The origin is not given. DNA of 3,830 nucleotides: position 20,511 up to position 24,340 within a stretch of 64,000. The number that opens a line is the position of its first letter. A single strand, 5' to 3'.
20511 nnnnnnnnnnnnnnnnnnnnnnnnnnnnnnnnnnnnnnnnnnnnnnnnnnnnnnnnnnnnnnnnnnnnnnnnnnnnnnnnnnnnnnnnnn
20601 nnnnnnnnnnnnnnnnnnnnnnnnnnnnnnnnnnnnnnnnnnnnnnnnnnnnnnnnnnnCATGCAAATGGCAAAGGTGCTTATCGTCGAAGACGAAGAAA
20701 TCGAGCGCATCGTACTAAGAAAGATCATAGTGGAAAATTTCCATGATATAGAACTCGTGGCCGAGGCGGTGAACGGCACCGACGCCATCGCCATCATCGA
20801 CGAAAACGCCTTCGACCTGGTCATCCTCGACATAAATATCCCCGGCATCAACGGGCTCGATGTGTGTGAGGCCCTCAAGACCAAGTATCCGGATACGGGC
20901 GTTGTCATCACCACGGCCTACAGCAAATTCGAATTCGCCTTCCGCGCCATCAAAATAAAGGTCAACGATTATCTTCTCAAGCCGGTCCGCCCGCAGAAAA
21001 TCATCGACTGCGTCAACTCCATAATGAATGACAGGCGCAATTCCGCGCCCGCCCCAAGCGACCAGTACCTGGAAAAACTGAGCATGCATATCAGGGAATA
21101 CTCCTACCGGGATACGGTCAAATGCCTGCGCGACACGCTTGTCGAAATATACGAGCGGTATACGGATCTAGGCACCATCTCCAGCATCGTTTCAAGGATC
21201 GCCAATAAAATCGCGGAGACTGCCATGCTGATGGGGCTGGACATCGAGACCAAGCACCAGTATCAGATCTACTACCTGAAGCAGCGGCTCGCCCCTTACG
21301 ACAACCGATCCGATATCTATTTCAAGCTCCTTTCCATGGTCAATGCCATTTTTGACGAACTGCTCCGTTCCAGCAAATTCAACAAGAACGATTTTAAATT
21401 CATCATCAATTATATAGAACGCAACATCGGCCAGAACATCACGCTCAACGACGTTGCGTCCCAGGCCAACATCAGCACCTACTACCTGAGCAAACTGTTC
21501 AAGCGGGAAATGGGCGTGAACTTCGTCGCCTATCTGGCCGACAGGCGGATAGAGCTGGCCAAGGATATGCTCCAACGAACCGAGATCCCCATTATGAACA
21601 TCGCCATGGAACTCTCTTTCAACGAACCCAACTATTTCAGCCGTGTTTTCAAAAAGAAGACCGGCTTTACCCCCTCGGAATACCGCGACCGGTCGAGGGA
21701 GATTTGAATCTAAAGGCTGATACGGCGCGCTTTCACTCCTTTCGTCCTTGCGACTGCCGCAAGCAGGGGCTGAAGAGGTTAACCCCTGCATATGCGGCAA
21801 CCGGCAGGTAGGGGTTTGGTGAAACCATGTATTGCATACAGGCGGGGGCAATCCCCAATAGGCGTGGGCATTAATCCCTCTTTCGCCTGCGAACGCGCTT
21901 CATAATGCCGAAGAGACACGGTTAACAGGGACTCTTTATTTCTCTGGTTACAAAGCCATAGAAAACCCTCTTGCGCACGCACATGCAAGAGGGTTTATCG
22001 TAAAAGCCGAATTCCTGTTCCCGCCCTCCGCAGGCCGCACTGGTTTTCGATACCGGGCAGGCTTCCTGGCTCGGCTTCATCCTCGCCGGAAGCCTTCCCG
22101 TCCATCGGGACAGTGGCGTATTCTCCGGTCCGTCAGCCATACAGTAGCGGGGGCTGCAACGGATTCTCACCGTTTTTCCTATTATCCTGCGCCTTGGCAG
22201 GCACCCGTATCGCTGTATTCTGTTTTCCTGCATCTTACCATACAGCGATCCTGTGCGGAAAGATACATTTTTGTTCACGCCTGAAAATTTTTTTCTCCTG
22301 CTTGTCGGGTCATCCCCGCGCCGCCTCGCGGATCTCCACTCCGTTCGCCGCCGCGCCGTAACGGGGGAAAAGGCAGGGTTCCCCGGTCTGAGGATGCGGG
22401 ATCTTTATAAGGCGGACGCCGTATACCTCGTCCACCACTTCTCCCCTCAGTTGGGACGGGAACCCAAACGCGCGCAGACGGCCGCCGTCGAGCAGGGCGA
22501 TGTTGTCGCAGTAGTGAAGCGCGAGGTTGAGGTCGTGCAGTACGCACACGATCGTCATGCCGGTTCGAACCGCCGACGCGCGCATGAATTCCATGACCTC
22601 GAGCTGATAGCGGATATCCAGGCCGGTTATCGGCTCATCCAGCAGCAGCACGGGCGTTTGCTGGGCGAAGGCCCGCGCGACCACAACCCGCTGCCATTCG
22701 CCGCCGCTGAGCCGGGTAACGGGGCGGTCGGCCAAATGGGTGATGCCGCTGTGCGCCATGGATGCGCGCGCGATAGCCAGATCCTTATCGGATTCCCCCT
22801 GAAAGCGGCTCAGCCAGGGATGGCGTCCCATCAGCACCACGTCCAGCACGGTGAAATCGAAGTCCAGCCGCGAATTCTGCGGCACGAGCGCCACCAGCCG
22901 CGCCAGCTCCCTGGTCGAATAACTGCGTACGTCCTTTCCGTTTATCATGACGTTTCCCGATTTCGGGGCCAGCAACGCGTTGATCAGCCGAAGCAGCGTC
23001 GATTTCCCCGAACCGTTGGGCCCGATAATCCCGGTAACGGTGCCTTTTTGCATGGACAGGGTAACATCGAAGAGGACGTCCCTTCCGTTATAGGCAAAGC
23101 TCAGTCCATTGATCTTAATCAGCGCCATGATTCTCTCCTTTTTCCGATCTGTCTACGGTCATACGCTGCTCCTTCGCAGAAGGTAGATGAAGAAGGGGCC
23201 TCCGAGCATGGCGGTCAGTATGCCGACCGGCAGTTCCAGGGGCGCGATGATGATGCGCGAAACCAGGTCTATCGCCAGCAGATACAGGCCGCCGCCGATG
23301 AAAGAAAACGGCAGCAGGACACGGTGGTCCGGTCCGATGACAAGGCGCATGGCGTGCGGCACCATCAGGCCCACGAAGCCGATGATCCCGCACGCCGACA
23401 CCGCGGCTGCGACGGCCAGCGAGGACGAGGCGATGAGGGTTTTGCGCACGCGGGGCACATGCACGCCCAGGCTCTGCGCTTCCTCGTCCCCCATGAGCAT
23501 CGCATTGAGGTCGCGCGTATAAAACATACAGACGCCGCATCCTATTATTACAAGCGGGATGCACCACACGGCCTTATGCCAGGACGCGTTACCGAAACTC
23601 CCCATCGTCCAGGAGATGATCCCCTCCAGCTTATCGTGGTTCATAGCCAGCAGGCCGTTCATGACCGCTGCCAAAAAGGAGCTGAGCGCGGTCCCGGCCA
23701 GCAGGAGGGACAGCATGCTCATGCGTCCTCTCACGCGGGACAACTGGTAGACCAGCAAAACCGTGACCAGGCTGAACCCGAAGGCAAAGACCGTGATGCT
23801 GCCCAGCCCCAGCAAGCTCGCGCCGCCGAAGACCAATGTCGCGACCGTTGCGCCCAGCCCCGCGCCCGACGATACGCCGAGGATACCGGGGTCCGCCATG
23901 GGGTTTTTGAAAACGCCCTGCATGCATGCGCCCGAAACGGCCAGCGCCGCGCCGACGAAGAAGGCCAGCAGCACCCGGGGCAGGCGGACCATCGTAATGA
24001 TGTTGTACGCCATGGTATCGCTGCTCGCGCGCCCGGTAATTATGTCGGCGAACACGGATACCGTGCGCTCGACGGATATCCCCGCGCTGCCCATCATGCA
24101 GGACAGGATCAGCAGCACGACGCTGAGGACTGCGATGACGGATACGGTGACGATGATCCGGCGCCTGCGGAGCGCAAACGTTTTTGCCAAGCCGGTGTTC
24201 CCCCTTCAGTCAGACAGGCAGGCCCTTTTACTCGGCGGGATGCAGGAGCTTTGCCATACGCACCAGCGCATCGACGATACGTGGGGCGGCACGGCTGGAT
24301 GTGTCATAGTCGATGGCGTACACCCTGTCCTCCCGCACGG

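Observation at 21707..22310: Orphan cobalamin riboswitch aimed antisense into the pdu two-component regulator genes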

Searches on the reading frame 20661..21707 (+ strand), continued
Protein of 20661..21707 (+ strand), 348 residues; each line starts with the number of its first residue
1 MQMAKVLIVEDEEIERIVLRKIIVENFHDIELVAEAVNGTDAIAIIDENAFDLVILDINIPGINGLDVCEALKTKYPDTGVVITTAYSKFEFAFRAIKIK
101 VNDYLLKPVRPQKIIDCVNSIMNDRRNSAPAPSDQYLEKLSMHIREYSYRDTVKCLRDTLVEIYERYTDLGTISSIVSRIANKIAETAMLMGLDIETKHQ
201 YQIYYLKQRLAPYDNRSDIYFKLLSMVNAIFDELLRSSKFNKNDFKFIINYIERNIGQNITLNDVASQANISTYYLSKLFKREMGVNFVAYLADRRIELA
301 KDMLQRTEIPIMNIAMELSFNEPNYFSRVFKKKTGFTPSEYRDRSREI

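Call 37: find_encoding_contigs(protein=P0084, flank=10000, max_places=2)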
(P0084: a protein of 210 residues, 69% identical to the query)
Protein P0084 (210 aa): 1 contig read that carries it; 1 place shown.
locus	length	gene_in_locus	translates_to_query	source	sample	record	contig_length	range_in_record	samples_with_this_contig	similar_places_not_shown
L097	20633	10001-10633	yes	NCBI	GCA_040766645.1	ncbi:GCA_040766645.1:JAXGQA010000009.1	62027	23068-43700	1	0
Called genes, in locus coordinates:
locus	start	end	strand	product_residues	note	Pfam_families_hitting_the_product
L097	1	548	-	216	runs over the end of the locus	PF06130:PTAC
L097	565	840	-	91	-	PF00936:BMC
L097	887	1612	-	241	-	-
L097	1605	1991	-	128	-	PF02288:Dehydratase_MU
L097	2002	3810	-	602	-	PF18427:DDR_swiveling, PF08841:DDR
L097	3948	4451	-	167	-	PF02287:Dehydratase_SU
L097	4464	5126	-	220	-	PF02288:Dehydratase_MU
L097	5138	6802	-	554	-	PF02286:Dehydratase_LU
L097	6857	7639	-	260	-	PF00936:BMC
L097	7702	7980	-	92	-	PF00936:BMC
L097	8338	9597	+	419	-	PF10114:PocR, PF06580:His_kinase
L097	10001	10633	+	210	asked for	PF00165:HTH_AraC (weak), PF12833:HTH_18, PF00165:HTH_AraC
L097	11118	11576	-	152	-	PF00009:GTP_EFTU (faint), PF01926:MMR_HSR1 (weak), PF10662:PduV-EutP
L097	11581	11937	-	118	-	PF00936:BMC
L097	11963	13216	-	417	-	PF01636:APH (weak)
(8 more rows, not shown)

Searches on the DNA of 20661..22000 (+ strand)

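Call 16: search_rna_families(sources=[L001, L002, L003, L004, L005, L006], threshold=gathering)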
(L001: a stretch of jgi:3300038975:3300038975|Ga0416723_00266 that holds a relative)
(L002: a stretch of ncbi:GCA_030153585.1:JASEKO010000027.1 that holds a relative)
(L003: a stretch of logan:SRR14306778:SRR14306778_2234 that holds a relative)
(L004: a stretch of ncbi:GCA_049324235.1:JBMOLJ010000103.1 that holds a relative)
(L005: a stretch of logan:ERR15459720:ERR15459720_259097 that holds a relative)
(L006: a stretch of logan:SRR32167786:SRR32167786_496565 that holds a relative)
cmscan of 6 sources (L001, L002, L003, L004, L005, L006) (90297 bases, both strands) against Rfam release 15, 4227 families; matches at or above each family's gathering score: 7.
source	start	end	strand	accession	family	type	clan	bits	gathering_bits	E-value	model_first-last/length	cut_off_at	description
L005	7344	7530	-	RF00174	Cobalamin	Cis-reg; riboswitch;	CL00101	105.7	31.5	2.8e-25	1-189/189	no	Cobalamin riboswitch aptamer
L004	11330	11516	-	RF00174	Cobalamin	Cis-reg; riboswitch;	CL00101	103.8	31.5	9.3e-25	1-189/189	no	Cobalamin riboswitch aptamer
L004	14534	14720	-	RF00174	Cobalamin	Cis-reg; riboswitch;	CL00101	96.5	31.5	1.2e-22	1-189/189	no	Cobalamin riboswitch aptamer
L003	5226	5403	-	RF00174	Cobalamin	Cis-reg; riboswitch;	CL00101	95.5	31.5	2.2e-22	1-189/189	no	Cobalamin riboswitch aptamer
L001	11313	11490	-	RF00174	Cobalamin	Cis-reg; riboswitch;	CL00101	95.3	31.5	2.6e-22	1-189/189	no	Cobalamin riboswitch aptamer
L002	11313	11490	-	RF00174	Cobalamin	Cis-reg; riboswitch;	CL00101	95.3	31.5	2.6e-22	1-189/189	no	Cobalamin riboswitch aptamer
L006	1648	1763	-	RF00174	Cobalamin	Cis-reg; riboswitch;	CL00101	56.4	31.5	3.5e-11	72-189/189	5'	Cobalamin riboswitch aptamer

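Call 23: search_rna_families(sources=[L009, L011, L013, L007, L008], threshold=gathering)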
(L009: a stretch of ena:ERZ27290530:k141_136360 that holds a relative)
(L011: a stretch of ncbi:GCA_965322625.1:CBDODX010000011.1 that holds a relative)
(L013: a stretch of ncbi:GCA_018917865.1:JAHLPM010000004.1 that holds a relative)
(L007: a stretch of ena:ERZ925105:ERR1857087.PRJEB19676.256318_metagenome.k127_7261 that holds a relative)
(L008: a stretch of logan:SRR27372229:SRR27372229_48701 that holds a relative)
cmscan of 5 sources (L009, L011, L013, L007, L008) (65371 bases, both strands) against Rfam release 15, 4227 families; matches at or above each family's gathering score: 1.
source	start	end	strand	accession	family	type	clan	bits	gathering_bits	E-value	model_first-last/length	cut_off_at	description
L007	3111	3296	-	RF00174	Cobalamin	Cis-reg; riboswitch;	CL00101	109.1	31.5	2e-26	1-189/189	no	Cobalamin riboswitch aptamer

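Call 50: search_rna_families(source=window, start=21650, end=22000, threshold=evalue, max_evalue=10)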
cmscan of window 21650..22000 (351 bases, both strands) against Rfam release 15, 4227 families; matches with E-value up to 10: 4.
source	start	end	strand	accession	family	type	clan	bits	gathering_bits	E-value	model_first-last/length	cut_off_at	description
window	21945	21992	-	RF02401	ClpQY_promoter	Cis-reg;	-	15.3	42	0.5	1-42/57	no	ClpQY promoter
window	21961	21998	-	RF00906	MIR1120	Gene; miRNA;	-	13.6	86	9.6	1-87/87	no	MIR1120/MIR1122 microRNA precursor family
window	21748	21833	+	RF00423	SCARNA4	Gene; snRNA; snoRNA; scaRNA;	CL00019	12.8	60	6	1-129/129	no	Small Cajal body specific RNA 4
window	21835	21856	+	RF02975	DUF3800-XI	Gene; sRNA;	-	12.2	37.8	2.7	1-48/48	no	DUF3800-XI RNA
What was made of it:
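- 21751..21803 (-): Conserved long hairpin on the read-through RNA: about 20 bp of interrupted stem, with the apical loop AACCUCUUC. Function unknown. No Rfam match (call 50).
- Tried and rejected: Rfam at permissive E-values on 21650-22000 (call 50).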

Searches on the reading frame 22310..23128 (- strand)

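Call 6: search_protein_families(library=pfam, proteins=[window:22310-23128:-])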
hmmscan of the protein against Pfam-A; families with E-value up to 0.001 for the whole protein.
window:22310-23128:- (272 aa): 6 families
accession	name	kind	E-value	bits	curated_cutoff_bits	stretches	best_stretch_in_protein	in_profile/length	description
PF00005.33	ABC_tran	-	2e-33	116.4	25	1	20-167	2-136/137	ABC transporter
PF13304.12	AAA_21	-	1.7e-09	38.6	27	1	31-53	1-23/304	AAA domain, putative AbiEii toxin, Type IV TA system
PF02463.25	SMC_N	-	5.6e-07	29.6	40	0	30-53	25-48/220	RecF/RecN/SMC N terminal domain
PF13555.12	AAA_29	-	2.1e-06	27.8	27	1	24-61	17-53/61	P-loop containing region of AAA domain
PF13476.12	AAA_23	-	3.3e-05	25.1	27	1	28-59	18-49/201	AAA domain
PF13175.12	AAA_15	-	6.2e-05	23.2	32.1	1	22-56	17-50/374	AAA ATPase domain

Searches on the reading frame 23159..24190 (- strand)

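Call 6: search_protein_families(library=pfam, proteins=[window:23159-24190:-])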
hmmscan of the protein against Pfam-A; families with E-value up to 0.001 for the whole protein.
window:23159-24190:- (343 aa): 1 family
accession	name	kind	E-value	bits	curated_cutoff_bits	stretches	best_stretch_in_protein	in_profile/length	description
PF01032.23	FecCD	-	1.3e-97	327.1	26.5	1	24-340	3-311/311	FecCD transport family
